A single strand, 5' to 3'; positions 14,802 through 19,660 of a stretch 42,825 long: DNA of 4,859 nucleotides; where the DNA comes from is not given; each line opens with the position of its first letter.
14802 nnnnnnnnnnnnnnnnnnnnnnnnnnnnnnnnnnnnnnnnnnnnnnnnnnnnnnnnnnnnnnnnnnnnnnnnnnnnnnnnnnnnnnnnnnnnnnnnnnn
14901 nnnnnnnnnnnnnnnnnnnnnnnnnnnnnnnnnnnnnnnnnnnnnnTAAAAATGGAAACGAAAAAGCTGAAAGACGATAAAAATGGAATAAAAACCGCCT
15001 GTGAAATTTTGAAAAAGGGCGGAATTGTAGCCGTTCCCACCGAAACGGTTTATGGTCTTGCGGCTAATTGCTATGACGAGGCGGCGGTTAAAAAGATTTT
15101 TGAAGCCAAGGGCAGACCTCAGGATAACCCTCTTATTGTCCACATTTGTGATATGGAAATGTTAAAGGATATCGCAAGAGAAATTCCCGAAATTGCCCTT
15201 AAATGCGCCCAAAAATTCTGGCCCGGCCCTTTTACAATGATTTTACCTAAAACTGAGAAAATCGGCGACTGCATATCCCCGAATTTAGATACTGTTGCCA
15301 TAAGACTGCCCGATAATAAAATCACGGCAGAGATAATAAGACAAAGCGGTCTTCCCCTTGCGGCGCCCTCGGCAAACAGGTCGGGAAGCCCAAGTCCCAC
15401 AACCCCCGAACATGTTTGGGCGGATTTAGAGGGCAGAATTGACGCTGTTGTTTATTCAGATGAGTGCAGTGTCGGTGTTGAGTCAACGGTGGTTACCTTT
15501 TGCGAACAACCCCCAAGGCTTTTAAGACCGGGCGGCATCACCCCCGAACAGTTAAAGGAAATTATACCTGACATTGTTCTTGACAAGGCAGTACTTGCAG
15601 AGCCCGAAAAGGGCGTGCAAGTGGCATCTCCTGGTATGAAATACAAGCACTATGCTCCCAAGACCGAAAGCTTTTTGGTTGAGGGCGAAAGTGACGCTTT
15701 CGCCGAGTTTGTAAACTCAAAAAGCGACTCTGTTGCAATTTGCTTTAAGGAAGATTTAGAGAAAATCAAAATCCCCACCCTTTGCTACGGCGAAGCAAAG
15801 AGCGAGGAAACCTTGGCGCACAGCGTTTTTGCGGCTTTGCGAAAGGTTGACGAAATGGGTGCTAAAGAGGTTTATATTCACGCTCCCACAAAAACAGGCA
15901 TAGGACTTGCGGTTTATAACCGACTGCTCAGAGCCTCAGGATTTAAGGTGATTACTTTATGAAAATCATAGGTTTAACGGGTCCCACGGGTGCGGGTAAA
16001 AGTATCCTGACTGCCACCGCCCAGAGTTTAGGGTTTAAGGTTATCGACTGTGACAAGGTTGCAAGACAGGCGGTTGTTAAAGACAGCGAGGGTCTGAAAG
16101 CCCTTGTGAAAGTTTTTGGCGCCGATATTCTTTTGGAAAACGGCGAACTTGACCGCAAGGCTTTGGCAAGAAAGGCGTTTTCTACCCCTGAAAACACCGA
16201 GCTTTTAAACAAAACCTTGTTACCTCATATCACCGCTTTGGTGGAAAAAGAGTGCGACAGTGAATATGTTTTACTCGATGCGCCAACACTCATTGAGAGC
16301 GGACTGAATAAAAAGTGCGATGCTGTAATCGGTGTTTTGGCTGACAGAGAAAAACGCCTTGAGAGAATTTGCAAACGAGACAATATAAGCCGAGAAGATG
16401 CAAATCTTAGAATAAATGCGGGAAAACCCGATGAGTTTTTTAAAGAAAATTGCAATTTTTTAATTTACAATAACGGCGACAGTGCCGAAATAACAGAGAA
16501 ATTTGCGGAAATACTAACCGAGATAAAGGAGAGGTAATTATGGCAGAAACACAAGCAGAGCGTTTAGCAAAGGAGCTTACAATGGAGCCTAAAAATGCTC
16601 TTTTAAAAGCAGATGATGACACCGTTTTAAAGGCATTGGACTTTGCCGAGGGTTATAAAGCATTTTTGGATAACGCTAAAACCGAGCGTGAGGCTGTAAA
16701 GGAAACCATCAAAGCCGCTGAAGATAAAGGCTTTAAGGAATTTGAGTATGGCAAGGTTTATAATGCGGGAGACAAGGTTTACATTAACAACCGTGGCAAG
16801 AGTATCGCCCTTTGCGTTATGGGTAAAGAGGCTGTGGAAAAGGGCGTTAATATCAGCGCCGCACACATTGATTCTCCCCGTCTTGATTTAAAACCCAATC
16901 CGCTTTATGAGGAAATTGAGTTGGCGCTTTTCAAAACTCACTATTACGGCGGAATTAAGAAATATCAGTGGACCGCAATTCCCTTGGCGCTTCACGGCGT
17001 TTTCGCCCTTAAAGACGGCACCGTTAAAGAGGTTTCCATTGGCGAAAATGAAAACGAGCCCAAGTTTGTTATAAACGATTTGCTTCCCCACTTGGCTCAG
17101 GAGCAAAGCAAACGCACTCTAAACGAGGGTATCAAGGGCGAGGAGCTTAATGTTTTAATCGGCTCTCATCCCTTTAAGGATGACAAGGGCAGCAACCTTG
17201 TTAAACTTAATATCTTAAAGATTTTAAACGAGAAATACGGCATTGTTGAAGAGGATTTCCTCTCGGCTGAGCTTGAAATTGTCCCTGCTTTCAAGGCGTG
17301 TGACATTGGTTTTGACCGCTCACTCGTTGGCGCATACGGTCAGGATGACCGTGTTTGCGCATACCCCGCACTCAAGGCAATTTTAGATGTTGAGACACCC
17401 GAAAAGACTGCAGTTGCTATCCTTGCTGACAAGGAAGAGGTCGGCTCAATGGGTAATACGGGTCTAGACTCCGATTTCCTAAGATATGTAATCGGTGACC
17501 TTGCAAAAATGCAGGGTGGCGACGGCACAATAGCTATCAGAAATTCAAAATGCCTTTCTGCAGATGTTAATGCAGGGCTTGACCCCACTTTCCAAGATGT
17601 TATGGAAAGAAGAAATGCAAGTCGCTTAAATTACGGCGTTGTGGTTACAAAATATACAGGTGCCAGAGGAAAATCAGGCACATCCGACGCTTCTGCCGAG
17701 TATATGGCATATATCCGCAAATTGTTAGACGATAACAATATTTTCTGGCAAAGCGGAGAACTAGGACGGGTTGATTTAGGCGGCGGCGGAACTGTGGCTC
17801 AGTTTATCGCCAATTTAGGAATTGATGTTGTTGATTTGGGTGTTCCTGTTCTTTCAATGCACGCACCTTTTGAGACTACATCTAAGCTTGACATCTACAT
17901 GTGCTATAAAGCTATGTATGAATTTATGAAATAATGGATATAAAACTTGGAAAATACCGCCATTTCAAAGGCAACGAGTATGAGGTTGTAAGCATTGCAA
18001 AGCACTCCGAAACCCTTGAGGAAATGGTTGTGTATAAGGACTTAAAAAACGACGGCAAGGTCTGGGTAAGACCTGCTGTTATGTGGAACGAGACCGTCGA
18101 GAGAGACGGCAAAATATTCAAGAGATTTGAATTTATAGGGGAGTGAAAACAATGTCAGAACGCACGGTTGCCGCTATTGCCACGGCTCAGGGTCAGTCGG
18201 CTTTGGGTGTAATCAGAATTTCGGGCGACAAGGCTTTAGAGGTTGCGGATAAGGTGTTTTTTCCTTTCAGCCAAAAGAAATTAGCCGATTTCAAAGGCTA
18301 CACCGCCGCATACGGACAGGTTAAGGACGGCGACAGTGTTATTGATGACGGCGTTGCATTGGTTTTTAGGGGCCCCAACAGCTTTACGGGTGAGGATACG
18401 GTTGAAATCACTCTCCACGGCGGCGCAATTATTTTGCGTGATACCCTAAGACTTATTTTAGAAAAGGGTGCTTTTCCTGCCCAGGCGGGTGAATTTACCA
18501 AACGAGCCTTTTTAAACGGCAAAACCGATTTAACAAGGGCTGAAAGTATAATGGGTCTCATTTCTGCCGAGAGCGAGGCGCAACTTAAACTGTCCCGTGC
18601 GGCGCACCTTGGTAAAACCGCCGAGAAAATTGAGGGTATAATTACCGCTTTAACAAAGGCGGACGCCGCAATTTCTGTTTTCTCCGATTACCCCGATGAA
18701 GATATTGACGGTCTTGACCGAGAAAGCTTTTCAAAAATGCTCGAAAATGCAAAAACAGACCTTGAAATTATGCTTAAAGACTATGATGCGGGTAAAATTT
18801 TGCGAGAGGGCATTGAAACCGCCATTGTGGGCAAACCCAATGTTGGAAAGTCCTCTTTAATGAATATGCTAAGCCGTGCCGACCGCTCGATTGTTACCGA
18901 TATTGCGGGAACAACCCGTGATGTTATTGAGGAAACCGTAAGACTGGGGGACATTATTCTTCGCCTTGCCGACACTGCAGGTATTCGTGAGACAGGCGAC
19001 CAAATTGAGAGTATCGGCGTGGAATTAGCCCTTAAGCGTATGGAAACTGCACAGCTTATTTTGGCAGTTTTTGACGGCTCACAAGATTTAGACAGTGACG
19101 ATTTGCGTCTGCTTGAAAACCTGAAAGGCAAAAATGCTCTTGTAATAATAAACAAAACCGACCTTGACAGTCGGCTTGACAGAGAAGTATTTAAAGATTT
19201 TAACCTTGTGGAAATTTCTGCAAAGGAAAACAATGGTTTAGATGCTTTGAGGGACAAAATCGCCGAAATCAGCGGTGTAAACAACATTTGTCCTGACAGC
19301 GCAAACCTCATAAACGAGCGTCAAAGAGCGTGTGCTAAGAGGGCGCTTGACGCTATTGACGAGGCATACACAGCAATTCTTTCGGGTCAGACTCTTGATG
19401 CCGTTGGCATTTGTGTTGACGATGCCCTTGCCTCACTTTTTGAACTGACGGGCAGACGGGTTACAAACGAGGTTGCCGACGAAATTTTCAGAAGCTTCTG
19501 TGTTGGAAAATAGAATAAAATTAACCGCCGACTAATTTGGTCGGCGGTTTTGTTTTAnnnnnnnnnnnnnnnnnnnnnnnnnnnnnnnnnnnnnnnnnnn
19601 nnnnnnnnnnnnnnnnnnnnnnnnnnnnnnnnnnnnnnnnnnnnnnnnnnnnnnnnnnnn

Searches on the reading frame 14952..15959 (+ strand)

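Call 8: search_protein_families(library=pfam, proteins=[window:14952-15959:+])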
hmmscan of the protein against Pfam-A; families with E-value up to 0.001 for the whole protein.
window:14952-15959:+ (336 aa): 2 families
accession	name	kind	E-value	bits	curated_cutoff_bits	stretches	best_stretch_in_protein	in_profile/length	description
PF01300.24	Sua5_yciO_yrdC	-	2.6e-62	209.9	25.1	1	18-194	1-178/178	Telomere recombination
PF03481.19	Sua5_C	-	2.7e-28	99.7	22.9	1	196-330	1-136/136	Threonylcarbamoyl-AMP synthase, C-terminal domain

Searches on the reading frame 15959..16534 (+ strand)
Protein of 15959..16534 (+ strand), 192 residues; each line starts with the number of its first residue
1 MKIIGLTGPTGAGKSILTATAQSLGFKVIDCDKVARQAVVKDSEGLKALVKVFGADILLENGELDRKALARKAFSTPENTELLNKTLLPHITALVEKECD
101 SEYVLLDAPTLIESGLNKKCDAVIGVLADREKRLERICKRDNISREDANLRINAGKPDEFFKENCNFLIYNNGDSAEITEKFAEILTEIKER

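Call 8: search_protein_families(library=pfam, proteins=[window:15959-16534:+])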
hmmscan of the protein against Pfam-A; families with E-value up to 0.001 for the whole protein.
window:15959-16534:+ (192 aa): 1 family
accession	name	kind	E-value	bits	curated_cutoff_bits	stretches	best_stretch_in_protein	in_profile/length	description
PF01121.26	CoaE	-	1.8e-44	152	27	1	3-176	2-179/180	Dephospho-CoA kinase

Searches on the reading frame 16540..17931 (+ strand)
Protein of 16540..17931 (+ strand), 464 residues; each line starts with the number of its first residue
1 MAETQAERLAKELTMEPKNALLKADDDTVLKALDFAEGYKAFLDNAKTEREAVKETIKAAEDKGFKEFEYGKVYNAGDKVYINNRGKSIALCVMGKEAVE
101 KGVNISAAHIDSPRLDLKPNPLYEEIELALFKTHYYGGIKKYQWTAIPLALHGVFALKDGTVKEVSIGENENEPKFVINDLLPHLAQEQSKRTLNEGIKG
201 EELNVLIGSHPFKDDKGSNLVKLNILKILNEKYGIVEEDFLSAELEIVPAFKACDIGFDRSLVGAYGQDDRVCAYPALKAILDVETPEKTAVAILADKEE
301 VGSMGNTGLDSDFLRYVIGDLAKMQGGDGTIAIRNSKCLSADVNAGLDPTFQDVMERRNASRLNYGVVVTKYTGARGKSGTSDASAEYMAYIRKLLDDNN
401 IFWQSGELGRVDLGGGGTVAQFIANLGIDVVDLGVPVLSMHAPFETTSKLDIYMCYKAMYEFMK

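Call 8: search_protein_families(library=pfam, proteins=[window:16540-17931:+])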
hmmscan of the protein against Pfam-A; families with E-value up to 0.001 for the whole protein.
window:16540-17931:+ (464 aa): 1 family
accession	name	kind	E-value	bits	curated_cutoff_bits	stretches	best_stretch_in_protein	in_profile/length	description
PF02127.20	Peptidase_M18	-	9.6e-88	295.3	24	1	42-462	1-431/432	Aminopeptidase I zinc metalloprotease (M18)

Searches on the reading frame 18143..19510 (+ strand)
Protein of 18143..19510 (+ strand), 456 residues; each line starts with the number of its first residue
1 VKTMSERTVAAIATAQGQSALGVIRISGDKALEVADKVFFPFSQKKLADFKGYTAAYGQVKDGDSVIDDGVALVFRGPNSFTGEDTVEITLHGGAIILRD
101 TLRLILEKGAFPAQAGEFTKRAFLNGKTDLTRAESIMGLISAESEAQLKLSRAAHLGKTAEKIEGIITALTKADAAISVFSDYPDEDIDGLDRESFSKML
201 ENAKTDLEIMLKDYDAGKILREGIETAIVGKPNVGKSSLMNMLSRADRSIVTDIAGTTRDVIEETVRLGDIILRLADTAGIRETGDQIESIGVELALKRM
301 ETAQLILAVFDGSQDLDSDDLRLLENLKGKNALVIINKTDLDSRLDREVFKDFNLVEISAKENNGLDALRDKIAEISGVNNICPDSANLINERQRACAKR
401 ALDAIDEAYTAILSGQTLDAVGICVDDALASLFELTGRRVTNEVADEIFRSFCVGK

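Call 8: search_protein_families(library=pfam, proteins=[window:18143-19510:+])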
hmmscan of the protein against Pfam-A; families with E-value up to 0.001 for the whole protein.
window:18143-19510:+ (456 aa): 6 families
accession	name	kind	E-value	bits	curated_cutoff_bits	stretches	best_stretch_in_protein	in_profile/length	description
PF12631.12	MnmE_helical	-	1.6e-44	153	40.1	1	130-453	1-211/211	MnmE helical domain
PF10396.14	TrmE_N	-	9.9e-39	132.6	29.8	1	8-127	1-117/117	GTP-binding protein TrmE N-terminus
PF01926.29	MMR_HSR1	-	6.7e-25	87.9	21.9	1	226-338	2-113/113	50S ribosome-binding GTPase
PF02421.24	FeoB_N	-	3.8e-08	33.4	27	1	225-373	2-156/156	Ferrous iron transport protein B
PF00350.29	Dynamin_N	-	2.9e-05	24.6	27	0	227-262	2-36/168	Dynamin family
PF16897.10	MMR_HSR1_Xtn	-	0.00071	20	35.2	0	315-374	39-101/106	C-terminal region of MMR_HSR1 domain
